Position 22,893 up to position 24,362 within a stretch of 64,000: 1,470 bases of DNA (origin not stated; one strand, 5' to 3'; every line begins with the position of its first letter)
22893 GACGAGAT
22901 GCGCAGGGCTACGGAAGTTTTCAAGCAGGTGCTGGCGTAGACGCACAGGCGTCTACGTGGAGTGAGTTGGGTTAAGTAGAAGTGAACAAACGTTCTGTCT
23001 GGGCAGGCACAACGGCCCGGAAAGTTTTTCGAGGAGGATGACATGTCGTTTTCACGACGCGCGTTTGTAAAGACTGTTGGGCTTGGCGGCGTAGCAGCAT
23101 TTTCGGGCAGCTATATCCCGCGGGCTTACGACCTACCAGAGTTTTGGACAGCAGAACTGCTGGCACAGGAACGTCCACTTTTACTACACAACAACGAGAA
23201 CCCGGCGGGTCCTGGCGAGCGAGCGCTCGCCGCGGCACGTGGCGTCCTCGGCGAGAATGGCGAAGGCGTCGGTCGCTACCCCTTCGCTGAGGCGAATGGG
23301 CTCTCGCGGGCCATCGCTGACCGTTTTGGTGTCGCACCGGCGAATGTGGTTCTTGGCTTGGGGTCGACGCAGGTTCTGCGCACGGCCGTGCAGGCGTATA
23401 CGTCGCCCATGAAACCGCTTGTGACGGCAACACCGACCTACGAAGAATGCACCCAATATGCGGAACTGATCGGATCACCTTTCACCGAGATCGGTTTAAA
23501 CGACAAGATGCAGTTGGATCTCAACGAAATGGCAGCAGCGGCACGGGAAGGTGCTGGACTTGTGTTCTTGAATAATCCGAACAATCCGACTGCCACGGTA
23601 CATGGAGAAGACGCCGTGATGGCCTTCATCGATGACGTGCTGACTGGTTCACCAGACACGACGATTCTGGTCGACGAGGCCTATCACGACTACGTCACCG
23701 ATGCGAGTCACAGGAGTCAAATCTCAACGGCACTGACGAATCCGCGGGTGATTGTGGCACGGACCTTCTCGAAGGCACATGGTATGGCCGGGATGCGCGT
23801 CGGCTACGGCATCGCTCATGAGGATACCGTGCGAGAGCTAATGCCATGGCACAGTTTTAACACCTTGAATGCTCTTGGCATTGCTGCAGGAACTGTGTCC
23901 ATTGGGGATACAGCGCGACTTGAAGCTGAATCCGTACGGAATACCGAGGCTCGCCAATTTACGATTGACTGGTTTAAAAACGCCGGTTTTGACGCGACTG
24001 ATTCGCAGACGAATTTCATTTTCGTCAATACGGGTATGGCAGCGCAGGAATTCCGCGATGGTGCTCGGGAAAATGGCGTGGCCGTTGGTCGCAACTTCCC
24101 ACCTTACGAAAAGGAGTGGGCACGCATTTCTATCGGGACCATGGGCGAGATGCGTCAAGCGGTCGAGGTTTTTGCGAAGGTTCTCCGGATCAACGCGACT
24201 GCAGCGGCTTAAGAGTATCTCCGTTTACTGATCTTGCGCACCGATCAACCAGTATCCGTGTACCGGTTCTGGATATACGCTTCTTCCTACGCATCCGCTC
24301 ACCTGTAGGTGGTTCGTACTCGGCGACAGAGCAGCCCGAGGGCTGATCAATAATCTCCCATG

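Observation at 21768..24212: Two tandem HisC-like PLP aminotransferases that both begin with an SRRAFV twin-arginine motif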

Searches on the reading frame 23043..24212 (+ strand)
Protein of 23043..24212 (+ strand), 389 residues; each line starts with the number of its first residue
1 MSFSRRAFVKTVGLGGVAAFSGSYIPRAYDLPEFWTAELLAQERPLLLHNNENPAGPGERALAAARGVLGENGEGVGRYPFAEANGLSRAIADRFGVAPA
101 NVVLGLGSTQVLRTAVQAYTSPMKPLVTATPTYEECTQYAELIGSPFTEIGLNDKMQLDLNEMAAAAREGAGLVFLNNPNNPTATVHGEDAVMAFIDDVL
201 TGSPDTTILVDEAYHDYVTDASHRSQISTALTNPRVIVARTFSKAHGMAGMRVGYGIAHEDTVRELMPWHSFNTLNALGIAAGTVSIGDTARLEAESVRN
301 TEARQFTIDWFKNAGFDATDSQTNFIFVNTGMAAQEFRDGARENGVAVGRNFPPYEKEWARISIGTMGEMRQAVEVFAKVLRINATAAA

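Call 3: search_protein_families(library=pfam, proteins=[window:23043-24212:+])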
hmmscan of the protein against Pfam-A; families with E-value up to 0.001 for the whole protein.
window:23043-24212:+ (389 aa): 2 families
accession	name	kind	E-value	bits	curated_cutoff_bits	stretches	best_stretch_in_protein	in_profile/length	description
PF00155.27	Aminotran_1_2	-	4.3e-41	141.7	19.7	1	47-376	5-360/361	Aminotransferase class I and II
PF04864.19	Alliinase_C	-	0.00014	21.3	22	1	102-281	69-229/363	Allinase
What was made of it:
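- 23043..24212 (+): ORF B: downstream paralogue (B-clade), a 389-aa HisC-like PLP aminotransferase. The Schiff-base Lys244 codon is at 23772-23774. PF00155 at 142 bits (call 3).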

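Call 4: search_protein_families(library=ncbifam, proteins=[window:23043-24212:+], max_evalue=0.01)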
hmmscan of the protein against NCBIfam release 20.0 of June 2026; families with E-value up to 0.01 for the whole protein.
window:23043-24212:+ (389 aa): 65 families (the best 25 are shown)
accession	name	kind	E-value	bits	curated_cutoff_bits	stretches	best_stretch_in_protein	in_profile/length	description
NF006580.0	PRK09105.1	subfamily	1.4e-74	251.2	444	1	3-382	5-372/375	pyridoxal phosphate-dependent aminotransferase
NF051461.1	pyoverd_PtaA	equivalog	1.4e-63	214.8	500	1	33-379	24-358/359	pyoverdine biosynthesis transaminase PtaA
TIGR01141.1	hisC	equivalog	1.7e-62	211.4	276.55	1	37-379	14-348/349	histidinol-phosphate transaminase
NF002878.0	PRK03321.1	subfamily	5.3e-58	196.4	374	1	46-380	25-348/352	histidinol-phosphate transaminase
NF003496.0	PRK05166.1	equivalog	3.6e-52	177.4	540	1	48-381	41-370/373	histidinol-phosphate transaminase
TIGR01140.1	L_thr_O3P_dcar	equivalog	3.8e-42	144.6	290.55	1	71-369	37-322/331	threonine-phosphate decarboxylase CobD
NF002877.0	PRK03317.1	equivalog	6.9e-42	143.6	409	1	45-384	33-370/374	histidinol-phosphate transaminase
NF006014.0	PRK08153.1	equivalog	8.5e-42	143.3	510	1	49-382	39-365/370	pyridoxal phosphate-dependent aminotransferase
NF005915.1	PRK07908.1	equivalog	1e-32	113.8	360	1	72-375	37-329/332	Rv2231c family histidinol phosphate aminotransferase CobC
NF041364.1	GntC_guanitoxin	equivalog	4.8e-28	98.1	415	1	87-366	42-341/356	guanitoxin biosynthesis PLP-dependent (S)-gamma-hydroxy-L-arginine cyclodehydratase GntC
NF002726.0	PRK02610.1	equivalog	7.1e-28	97.6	391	1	77-382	61-370/374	histidinol-phosphate transaminase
NF053748.1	bifunc_CobBC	exception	1.8e-27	96.1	950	1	75-368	508-787/797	bifunctional hydrogenobyrinic acid a,c-diamide synthase/histidinol phosphate aminotransferase CobBC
TIGR03947.1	viomycin_VioD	equivalog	1.3e-21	76.9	390.9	1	85-276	54-244/359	capreomycidine synthase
NF005305.0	PRK06836.1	equivalog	7.9e-20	71.4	376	1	94-345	91-354/396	pyridoxal phosphate-dependent aminotransferase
NF004770.0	PRK06108.1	subfamily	2.9e-19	69.2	422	1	87-310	82-313/396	pyridoxal phosphate-dependent aminotransferase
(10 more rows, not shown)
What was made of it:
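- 23043..24212 (+): PRK09105 at 251 bits and PtaA at 215 bits, both below cut-off (call 4).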

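Call 7: search_solved_structures(query=window:23043-24212:+, max_evalue=1e-10)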
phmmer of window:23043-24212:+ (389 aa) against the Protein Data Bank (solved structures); distinct sequences matched with E-value up to 1e-10: 25.
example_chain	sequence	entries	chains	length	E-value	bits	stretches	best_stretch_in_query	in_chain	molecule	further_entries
3ly1_A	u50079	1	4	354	5.9e-46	160.3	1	41-376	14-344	Putative histidinol-phosphate aminotransferase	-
4r2n_A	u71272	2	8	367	4.1e-34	121.4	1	50-367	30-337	Putative phenylalanine aminotransferase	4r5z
4wbt_A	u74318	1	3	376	2.5e-27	99.1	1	49-335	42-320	Probable histidinol-phosphate aminotransferase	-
3ffh_A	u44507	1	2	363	4.2e-26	95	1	45-347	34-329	Histidinol-phosphate aminotransferase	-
3hdo_A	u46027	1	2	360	7.7e-26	94.1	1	47-376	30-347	Histidinol-phosphate aminotransferase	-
3get_A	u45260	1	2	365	3.1e-21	79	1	45-382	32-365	Histidinol-phosphate aminotransferase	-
3p1t_A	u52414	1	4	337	2.3e-20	76.1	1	36-350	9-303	Putative histidinol-phosphate aminotransferase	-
1fg3_A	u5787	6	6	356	2.5e-19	72.7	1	75-376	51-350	HISTIDINOL PHOSPHATE AMINOTRANSFERASE | HISTIDINOL-PHOSPHATE AMINOTRANSFERASE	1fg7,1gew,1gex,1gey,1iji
7szp_A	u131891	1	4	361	8.8e-19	70.9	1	75-376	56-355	Histidinol-phosphate aminotransferase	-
8bj1_A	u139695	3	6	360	6.1e-18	68.2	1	46-366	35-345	histidinol-phosphate aminotransferase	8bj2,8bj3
8bj4_A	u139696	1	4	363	6.2e-18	68.1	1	46-366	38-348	histidinol-phosphate aminotransferase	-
3cq4_A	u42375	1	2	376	1.8e-17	66.6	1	46-330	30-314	Histidinol-phosphate aminotransferase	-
3cq5_A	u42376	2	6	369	2e-17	66.5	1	46-329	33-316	Histidinol-phosphate aminotransferase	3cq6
3euc_A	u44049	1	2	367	2.4e-16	62.9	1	57-381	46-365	Histidinol-phosphate aminotransferase 2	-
1lc5_A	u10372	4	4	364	1.5e-13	53.7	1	63-295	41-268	L-Threonine-O-3-Phosphate Decarboxylase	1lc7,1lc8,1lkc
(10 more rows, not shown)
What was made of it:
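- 23043..24212 (+): Best PDB match is 3ly1 at 6e-46 (call 7).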

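Call 11: find_homologous_proteins(query=window:23043-24212:+, max_evalue=1e-20)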
Query window:23043-24212:+ (389 aa): 6561 proteins with E <= 1e-20 among 8000 candidates; the best 120 are listed.
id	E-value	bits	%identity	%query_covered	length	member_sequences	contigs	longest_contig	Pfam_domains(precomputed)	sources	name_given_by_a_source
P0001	3.3e-255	864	100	100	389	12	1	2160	PF00155.28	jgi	-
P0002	1.7e-222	756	88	100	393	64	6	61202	PF00155.28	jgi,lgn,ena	-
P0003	3.2e-203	693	79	100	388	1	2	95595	PF00155.28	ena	-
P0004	1.6e-201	687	80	100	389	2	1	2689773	PF00155.28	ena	-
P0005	8.0e-190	649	74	100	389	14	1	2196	PF00155.28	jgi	jgi:histidinol-phosphate aminotransferase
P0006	5.4e-189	646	75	100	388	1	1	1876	PF00155.28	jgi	jgi:histidinol-phosphate aminotransferase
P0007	2.5e-186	637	75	100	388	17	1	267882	PF00155.28,PF12897.14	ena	-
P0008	3.4e-178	610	71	100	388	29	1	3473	PF00155.28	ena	-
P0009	6.6e-176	603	71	100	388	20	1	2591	PF00155.28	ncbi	-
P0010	1.3e-163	562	66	100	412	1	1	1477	PF00155.28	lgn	-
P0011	7.4e-141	487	60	100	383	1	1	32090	PF00155.28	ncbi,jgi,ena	-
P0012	8.1e-141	487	60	100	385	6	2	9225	PF00155.28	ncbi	ncbi:MAG: pyridoxal phosphate-dependent aminotransferase [Solirubrobacterales bacterium]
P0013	1.4e-140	487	60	99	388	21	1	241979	PF00155.28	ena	-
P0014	1.7e-140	486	59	100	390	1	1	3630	PF00155.28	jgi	jgi:histidinol-phosphate aminotransferase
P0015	4.6e-140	485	59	100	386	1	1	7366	PF00155.28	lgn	-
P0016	6.3e-140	484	60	100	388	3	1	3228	PF00155.28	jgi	jgi:histidinol-phosphate aminotransferase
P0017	9.0e-140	484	60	100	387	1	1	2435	PF00155.28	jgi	jgi:histidinol-phosphate aminotransferase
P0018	1.0e-139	484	61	100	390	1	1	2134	PF00155.28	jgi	jgi:histidinol-phosphate aminotransferase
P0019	1.4e-139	483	60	100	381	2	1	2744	PF00155.28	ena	-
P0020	1.6e-139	483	61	100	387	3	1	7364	PF00155.28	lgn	-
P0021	2.2e-139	483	59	100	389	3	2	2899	PF00155.28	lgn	-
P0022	2.7e-139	482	58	100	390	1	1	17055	PF00155.28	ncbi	-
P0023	7.1e-139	481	60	99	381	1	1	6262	PF00155.28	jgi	jgi:histidinol-phosphate aminotransferase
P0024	1.8e-138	480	59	99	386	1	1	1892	PF00155.28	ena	-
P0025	2.8e-138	479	60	100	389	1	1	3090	PF00155.28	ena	-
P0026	2.8e-138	479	60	100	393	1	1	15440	PF00155.28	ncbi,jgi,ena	-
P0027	3.5e-138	479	59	100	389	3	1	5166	PF00155.28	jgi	jgi:histidinol-phosphate aminotransferase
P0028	4.5e-138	478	59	100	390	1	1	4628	PF00155.28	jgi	jgi:histidinol-phosphate aminotransferase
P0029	7.7e-138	478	64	89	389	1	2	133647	PF00155.28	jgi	jgi:histidinol-phosphate aminotransferase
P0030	1.0e-137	477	59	100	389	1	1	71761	PF00155.28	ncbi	-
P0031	1.1e-137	477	58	100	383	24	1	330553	PF00155.28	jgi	jgi:histidinol-phosphate aminotransferase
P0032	1.1e-137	477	59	100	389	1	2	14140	PF00155.28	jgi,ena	-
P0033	1.2e-137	477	59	100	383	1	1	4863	PF00155.28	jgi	jgi:histidinol-phosphate aminotransferase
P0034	1.5e-137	477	59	100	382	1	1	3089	PF00155.28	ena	-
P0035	1.5e-137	477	60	100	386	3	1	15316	PF00155.28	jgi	jgi:histidinol-phosphate aminotransferase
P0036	1.7e-137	476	60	100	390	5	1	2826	PF00155.28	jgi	jgi:histidinol-phosphate aminotransferase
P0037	1.8e-137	476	59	100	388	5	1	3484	PF00155.28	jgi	jgi:histidinol-phosphate aminotransferase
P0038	2.7e-137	476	58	100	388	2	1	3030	PF00155.28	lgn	-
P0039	3.1e-137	476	56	100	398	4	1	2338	PF04864.20,PF00155.28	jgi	jgi:histidinol-phosphate aminotransferase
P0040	3.2e-137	476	59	97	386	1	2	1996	PF00155.28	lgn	-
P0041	3.3e-137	475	60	100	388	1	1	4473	PF00155.28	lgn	-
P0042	3.5e-137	475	59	100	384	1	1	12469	PF00155.28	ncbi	-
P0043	5.3e-137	475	59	100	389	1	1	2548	PF00155.28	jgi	jgi:histidinol-phosphate aminotransferase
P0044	6.6e-137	474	59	100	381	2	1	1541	PF00155.28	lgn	-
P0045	7.3e-137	474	59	100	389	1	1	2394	PF00155.28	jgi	jgi:histidinol-phosphate aminotransferase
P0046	7.8e-137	474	61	87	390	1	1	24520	PF00155.28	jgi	jgi:histidinol-phosphate aminotransferase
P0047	1.3e-136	474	60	100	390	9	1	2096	PF00155.28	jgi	jgi:histidinol-phosphate aminotransferase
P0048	1.9e-136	473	59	100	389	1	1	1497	PF00155.28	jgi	jgi:histidinol-phosphate aminotransferase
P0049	2.2e-136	473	58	100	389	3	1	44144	PF00155.28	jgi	jgi:histidinol-phosphate aminotransferase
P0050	2.6e-136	473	59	100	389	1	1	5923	PF00155.28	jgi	jgi:histidinol-phosphate aminotransferase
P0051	5.1e-136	472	57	100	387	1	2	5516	PF00155.28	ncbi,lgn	ncbi:MAG: pyridoxal phosphate-dependent aminotransferase [Acidobacteriota bacterium]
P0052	5.5e-136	471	59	100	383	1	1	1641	PF00155.28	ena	-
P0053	5.6e-136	471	59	100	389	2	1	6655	PF00155.28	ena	-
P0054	5.9e-136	471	59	100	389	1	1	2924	PF00155.28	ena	-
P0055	8.9e-136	471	58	97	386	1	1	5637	PF00155.28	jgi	jgi:histidinol-phosphate aminotransferase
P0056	9.1e-136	471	59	100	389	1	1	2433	PF00155.28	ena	-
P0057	1.2e-135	470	57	100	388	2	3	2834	PF00155.28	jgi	jgi:histidinol-phosphate aminotransferase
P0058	1.7e-135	470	58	100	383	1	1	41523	PF00155.28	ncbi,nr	ncbi:MAG TPA: aminotransferase class I/II-fold pyridoxal phosphate-dependent enzyme [Vicinamibacteri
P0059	1.9e-135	470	58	100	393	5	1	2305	PF00155.28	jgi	jgi:histidinol-phosphate aminotransferase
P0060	4.4e-135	468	59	100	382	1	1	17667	PF00155.28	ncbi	ncbi:MAG TPA: aminotransferase class I/II-fold pyridoxal phosphate-dependent enzyme [Vicinamibacteri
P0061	5.0e-135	468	58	100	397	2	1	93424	PF00155.28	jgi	jgi:histidinol-phosphate aminotransferase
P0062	5.0e-135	468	59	100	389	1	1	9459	PF00155.28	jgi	jgi:histidinol-phosphate aminotransferase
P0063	5.4e-135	468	59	100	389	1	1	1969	PF00155.28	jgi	jgi:histidinol-phosphate aminotransferase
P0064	8.1e-135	468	60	98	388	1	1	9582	PF00155.28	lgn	-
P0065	1.2e-134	467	59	100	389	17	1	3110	PF00155.28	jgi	-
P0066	1.5e-134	467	59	100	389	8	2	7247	PF00155.28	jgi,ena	-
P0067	1.5e-134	467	58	100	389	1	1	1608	PF00155.28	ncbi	-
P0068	2.1e-134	466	58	98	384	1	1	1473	PF00155.28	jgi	jgi:histidinol-phosphate aminotransferase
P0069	3.1e-134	466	59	97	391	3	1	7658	PF00155.28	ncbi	-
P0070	3.2e-134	466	58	98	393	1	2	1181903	PF00155.28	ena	-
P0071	3.4e-134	466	57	100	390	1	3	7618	PF00155.28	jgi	jgi:histidinol-phosphate aminotransferase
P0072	3.8e-134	465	61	85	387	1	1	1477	PF00155.28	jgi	jgi:histidinol-phosphate aminotransferase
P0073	3.8e-134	465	59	100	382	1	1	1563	PF00155.28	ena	-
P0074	4.0e-134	465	58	100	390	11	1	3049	PF00155.28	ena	-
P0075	4.5e-134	465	58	100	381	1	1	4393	PF00155.28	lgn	-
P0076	1.0e-133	464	57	99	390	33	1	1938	PF00155.28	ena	-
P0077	1.1e-133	464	58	100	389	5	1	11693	PF00155.28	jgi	-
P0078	1.2e-133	464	58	100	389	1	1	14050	PF00155.28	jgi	jgi:histidinol-phosphate aminotransferase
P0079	1.7e-133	463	58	100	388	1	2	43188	PF00155.28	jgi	jgi:histidinol-phosphate aminotransferase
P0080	1.7e-133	463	58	99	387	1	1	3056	PF00155.28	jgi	jgi:histidinol-phosphate aminotransferase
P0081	1.9e-133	463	58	99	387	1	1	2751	PF00155.28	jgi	-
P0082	3.1e-133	462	58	97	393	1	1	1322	PF00155.28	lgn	-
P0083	3.9e-133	462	58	97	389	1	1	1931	PF00155.28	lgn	-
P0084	4.2e-133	462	56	100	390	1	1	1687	PF00155.28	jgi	jgi:histidinol-phosphate aminotransferase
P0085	5.2e-133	462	58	100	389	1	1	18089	PF00155.28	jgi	jgi:histidinol-phosphate aminotransferase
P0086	5.3e-133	462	57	99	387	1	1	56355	PF00155.28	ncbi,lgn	-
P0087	6.2e-133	461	58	100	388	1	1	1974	PF00155.28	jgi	jgi:histidinol-phosphate aminotransferase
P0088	6.3e-133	461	57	100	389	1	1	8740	PF00155.28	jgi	jgi:histidinol-phosphate aminotransferase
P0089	6.5e-133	461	58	100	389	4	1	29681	PF00155.28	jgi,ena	-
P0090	6.9e-133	461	59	96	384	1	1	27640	PF00155.28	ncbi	-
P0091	8.1e-133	461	58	100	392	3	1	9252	PF00155.28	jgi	jgi:histidinol-phosphate aminotransferase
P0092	9.0e-133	461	58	100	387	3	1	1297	PF00155.28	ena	-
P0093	1.1e-132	461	57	100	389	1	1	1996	PF00155.28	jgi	-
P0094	1.9e-132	460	58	100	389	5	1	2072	PF00155.28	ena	-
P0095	2.0e-132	460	58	100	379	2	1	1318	PF00155.28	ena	-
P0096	2.1e-132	460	55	100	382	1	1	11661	PF00155.28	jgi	jgi:histidinol-phosphate aminotransferase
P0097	3.0e-132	459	57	100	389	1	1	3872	PF00155.28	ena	-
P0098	5.1e-132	458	57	100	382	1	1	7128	PF00155.28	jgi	jgi:histidinol-phosphate aminotransferase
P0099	7.0e-132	458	56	100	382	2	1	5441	PF00155.28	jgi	jgi:histidinol-phosphate aminotransferase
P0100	7.3e-132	458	55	100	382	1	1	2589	PF00155.28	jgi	jgi:histidinol-phosphate aminotransferase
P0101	8.3e-132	458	57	100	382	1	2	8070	PF00155.28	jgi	-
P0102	8.4e-132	458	59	99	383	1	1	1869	PF00155.28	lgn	-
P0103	9.5e-132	458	57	100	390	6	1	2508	PF00155.28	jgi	jgi:histidinol-phosphate aminotransferase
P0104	1.1e-131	457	57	100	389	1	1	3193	PF00155.28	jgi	jgi:histidinol-phosphate aminotransferase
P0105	1.3e-131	457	58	100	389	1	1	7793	PF00155.28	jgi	jgi:histidinol-phosphate aminotransferase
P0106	1.3e-131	457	58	100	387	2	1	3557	PF00155.28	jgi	jgi:histidinol-phosphate aminotransferase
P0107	1.5e-131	457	57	100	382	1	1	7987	PF00155.28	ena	-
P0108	1.6e-131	457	57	100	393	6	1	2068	PF00155.28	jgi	jgi:histidinol-phosphate aminotransferase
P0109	1.9e-131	457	57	100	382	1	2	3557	PF00155.28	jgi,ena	-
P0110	2.1e-131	456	55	100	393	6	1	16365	PF00155.28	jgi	-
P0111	2.3e-131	456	58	100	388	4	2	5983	PF00155.28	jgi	jgi:histidinol-phosphate aminotransferase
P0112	2.3e-131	456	56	100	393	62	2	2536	PF00155.28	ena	-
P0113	2.3e-131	456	56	97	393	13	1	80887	PF00155.28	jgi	jgi:histidinol-phosphate aminotransferase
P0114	3.2e-131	456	57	100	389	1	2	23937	PF00155.28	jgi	jgi:histidinol-phosphate aminotransferase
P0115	3.4e-131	456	57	100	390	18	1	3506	PF00155.28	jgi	-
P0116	3.8e-131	456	58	100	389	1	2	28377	PF00155.28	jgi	jgi:histidinol-phosphate aminotransferase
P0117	4.2e-131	455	57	100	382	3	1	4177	PF00155.28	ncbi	-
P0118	4.4e-131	455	57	100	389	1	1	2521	PF00155.28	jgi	jgi:histidinol-phosphate aminotransferase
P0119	4.4e-131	455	56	97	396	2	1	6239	PF00155.28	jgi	jgi:histidinol-phosphate aminotransferase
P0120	5.2e-131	455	56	100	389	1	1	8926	PF00155.28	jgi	jgi:histidinol-phosphate aminotransferase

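Call 47: find_encoding_contigs(protein=P0002, flank=8000, max_places=3)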
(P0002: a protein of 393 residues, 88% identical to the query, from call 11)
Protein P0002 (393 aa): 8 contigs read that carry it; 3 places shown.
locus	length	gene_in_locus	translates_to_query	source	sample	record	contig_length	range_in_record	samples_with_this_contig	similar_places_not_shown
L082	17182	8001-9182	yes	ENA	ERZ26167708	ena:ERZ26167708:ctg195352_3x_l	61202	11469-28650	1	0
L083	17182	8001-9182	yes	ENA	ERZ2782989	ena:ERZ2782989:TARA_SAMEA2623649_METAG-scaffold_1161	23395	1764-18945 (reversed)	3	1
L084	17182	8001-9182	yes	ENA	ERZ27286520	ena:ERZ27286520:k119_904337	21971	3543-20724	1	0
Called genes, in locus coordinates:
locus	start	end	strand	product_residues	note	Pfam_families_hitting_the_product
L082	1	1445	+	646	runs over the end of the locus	PF02518:HATPase_c (weak), PF13589:HATPase_c_3, PF00183:HSP90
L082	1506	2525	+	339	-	PF08220:HTH_DeoR (weak), PF08279:HTH_11, PF13280:WYL, PF25583:WCX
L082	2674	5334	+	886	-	PF00246:Peptidase_M14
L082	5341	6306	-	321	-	PF00288:GHMP_kinases_N, PF08544:GHMP_kinases_C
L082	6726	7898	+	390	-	PF00155:Aminotran_1_2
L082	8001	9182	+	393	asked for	PF00155:Aminotran_1_2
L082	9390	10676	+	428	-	PF00324:AA_permease, PF13520:AA_permease_2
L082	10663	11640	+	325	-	PF04909:Amidohydro_2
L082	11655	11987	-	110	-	PF13442:Cytochrome_CBB3, PF00034:Cytochrom_C (faint)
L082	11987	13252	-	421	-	PF01266:DAO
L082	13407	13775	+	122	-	-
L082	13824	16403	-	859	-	PF26549:Tricorn_N (faint), PF00930:DPPIV_N, PF00326:Peptidase_S9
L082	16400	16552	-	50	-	-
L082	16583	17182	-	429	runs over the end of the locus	-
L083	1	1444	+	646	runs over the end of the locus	PF02518:HATPase_c (weak), PF13589:HATPase_c_3, PF00183:HSP90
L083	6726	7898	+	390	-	PF00155:Aminotran_1_2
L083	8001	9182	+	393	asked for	PF00155:Aminotran_1_2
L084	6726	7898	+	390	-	PF00155:Aminotran_1_2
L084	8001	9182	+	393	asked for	PF00155:Aminotran_1_2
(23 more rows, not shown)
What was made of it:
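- Checked: Independent gene calls in close relatives show the same overlap (call 47).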
